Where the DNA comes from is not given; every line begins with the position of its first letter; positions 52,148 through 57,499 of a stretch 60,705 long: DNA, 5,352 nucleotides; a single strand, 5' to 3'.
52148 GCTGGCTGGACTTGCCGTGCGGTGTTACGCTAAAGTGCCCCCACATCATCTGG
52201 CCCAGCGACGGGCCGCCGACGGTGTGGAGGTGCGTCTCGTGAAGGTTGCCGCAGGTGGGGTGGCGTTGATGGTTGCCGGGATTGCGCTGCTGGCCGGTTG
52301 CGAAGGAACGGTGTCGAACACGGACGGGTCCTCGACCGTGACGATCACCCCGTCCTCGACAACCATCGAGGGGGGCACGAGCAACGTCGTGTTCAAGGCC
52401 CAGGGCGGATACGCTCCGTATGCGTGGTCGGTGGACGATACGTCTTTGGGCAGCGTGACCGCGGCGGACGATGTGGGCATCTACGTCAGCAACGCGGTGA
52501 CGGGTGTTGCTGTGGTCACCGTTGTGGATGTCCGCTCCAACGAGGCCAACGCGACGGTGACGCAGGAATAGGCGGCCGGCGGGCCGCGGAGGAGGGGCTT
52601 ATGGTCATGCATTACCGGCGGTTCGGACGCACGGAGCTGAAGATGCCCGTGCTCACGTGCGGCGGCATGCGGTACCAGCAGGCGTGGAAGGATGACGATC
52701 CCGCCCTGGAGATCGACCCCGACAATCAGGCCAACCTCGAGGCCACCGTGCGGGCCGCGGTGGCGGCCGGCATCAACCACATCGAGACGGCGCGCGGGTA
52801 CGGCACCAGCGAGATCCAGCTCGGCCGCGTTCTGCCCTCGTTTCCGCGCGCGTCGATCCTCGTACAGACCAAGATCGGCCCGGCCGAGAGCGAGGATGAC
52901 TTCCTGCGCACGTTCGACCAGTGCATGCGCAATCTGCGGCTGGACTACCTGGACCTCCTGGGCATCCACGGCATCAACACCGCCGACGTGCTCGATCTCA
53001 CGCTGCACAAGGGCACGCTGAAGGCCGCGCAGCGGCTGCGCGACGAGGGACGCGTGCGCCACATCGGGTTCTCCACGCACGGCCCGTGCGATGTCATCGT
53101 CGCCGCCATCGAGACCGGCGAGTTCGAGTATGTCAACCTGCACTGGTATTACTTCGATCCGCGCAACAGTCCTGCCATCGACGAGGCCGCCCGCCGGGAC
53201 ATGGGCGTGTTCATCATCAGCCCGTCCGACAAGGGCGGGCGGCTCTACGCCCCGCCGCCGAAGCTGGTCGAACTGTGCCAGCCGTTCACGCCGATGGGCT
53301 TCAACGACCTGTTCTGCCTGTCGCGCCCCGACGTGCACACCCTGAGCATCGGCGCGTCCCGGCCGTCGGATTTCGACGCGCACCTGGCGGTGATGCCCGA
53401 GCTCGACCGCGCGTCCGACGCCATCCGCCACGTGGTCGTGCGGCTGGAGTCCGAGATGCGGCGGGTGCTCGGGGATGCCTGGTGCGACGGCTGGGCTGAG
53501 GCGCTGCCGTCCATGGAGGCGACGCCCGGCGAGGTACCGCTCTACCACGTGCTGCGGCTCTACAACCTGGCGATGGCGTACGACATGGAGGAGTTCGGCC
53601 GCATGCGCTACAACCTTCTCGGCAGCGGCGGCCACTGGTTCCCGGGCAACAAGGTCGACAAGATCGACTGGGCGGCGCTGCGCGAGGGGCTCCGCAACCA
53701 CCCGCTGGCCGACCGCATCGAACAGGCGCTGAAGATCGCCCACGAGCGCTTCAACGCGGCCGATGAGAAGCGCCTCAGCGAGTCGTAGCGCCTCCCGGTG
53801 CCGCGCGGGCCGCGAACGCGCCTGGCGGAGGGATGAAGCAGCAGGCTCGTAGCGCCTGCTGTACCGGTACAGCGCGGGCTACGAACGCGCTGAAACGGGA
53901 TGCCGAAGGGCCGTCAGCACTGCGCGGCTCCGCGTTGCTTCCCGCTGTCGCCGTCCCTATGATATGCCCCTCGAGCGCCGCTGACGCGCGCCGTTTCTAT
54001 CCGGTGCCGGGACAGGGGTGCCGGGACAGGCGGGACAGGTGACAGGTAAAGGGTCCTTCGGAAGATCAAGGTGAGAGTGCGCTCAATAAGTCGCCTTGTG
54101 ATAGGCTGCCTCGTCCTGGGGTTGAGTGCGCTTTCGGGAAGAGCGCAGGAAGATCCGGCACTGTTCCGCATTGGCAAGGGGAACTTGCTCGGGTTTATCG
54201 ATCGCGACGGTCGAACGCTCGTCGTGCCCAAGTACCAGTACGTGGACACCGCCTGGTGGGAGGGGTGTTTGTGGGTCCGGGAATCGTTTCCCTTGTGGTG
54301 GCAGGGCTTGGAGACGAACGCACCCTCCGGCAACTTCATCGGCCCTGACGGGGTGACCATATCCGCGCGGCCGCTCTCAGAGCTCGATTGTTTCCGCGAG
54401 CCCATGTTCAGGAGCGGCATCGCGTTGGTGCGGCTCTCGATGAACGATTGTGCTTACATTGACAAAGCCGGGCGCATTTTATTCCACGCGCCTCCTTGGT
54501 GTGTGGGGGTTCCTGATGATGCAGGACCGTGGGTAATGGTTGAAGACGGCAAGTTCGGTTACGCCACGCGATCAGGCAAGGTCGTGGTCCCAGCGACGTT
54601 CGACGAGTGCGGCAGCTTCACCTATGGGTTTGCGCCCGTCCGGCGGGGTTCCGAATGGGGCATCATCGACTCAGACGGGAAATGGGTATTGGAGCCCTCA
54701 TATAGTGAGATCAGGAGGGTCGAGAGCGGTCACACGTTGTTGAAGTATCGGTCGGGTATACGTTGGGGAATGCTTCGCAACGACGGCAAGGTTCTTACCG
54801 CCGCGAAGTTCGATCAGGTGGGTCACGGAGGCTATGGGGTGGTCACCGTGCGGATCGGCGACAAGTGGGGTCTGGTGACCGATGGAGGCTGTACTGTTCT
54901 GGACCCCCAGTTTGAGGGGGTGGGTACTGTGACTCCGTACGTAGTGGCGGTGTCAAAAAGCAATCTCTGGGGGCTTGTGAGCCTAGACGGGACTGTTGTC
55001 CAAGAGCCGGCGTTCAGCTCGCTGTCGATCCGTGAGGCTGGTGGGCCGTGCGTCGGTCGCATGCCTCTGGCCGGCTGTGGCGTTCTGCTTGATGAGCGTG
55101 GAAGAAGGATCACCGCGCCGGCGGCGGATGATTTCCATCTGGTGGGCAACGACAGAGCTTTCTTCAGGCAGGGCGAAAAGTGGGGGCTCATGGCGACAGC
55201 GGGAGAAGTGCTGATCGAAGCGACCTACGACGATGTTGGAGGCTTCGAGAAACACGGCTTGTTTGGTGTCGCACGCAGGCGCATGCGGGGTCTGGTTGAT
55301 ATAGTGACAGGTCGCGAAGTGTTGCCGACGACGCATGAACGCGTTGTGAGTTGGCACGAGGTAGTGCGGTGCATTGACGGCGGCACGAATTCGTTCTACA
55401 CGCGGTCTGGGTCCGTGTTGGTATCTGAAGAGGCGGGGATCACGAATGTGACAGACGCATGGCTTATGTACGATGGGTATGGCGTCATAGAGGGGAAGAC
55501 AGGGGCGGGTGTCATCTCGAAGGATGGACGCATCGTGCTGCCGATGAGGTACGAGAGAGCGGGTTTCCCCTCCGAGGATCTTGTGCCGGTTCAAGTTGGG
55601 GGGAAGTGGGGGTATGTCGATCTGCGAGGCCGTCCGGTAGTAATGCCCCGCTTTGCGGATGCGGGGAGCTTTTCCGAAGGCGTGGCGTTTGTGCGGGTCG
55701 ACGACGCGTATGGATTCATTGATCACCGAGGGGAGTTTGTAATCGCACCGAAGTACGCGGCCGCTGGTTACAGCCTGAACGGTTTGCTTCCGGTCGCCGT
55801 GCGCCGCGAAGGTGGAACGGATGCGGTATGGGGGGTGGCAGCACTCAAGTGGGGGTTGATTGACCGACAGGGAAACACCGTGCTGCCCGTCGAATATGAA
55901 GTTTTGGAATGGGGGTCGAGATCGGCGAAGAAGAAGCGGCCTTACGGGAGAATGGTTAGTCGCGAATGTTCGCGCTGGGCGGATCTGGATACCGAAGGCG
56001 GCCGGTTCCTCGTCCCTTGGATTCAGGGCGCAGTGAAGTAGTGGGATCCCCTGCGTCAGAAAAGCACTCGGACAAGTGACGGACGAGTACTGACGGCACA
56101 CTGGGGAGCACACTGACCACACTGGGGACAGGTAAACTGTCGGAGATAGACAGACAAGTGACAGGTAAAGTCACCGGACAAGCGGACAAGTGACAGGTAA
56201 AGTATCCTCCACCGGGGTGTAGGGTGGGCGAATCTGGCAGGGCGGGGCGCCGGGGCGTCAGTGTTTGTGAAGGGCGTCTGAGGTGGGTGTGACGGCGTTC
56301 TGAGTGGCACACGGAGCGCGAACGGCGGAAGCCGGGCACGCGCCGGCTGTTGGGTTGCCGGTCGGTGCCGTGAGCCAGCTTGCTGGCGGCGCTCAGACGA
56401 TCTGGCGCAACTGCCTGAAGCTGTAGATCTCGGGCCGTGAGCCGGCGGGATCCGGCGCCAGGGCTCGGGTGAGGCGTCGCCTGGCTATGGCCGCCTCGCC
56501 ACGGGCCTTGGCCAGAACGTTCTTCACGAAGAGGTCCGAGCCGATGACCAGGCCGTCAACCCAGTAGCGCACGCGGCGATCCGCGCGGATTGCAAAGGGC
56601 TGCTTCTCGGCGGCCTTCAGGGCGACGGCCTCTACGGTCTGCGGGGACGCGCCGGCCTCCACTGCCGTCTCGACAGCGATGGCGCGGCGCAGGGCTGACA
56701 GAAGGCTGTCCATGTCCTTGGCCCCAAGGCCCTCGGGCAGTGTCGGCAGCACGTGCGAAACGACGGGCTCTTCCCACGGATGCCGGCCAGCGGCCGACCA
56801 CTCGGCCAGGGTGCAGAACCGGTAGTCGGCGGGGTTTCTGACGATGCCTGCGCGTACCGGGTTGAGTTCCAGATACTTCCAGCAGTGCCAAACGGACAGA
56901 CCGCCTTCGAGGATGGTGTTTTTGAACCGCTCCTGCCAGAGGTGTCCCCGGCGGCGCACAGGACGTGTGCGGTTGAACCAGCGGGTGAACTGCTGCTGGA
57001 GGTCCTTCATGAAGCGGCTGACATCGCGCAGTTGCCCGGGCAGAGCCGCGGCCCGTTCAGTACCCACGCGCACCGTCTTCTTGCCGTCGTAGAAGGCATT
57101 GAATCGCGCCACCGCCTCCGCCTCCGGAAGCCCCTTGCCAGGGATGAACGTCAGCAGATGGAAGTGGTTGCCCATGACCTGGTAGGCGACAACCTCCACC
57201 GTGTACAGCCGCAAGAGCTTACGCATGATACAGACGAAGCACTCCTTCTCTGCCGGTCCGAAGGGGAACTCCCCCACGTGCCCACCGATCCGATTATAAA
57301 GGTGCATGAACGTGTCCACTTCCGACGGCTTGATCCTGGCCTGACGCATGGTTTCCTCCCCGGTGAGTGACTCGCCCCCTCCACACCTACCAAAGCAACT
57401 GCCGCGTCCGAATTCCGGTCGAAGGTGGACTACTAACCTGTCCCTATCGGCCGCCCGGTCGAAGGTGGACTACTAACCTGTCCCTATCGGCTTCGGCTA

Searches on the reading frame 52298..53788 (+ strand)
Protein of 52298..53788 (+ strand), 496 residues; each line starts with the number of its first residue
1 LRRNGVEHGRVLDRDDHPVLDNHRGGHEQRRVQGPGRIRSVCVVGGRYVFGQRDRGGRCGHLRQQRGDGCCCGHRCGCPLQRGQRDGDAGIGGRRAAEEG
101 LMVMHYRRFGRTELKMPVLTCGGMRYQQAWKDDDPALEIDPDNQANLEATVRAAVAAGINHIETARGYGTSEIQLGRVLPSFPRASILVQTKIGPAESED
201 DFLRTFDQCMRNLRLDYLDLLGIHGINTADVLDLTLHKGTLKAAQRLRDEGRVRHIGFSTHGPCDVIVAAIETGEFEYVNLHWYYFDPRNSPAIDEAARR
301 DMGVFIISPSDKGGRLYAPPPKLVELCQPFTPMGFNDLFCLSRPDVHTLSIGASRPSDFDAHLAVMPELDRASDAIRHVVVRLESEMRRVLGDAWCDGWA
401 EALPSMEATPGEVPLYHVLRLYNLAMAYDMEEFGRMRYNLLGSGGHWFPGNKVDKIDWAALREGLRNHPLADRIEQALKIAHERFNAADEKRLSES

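Call 9: search_protein_families(library=pfam, proteins=[window:52298-53788:+], max_evalue=0.001)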
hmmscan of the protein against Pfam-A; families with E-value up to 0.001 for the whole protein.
window:52298-53788:+ (496 aa): 1 family
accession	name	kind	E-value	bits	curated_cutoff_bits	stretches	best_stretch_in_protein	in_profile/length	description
PF00248.27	Aldo_ket_red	-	4.4e-20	72.4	24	1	119-275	2-154/291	Aldo/keto reductase family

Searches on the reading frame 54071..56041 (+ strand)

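Call 60: search_protein_families(library=pfam, proteins=[window:54071-56041:+], max_evalue=0.1)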
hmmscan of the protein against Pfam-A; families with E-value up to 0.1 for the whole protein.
window:54071-56041:+ (656 aa): 1 family
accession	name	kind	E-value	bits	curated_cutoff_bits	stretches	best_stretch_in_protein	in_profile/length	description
PF14903.11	WG_beta_rep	-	7.3e-63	208.6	25.6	8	162-196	1-35/35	WG containing repeat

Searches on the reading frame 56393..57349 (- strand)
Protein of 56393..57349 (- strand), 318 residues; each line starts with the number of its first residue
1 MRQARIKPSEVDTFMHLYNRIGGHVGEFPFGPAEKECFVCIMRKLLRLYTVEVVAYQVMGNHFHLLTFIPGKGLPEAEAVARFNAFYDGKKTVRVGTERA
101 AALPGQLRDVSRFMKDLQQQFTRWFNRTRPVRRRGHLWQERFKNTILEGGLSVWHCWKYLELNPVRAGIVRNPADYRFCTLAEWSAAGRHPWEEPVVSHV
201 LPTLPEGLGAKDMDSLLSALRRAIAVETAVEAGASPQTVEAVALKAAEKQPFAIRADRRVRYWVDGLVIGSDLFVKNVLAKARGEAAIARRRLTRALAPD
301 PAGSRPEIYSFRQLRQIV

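Call 9: search_protein_families(library=pfam, proteins=[window:56393-57349:-], max_evalue=0.001)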
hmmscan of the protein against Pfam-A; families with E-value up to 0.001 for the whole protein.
window:56393-57349:- (318 aa): 1 family
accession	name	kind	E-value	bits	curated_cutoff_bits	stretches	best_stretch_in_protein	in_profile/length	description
PF01797.21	Y1_Tnp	-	1.6e-06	28.6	23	0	109-150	64-109/121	Transposase IS200 like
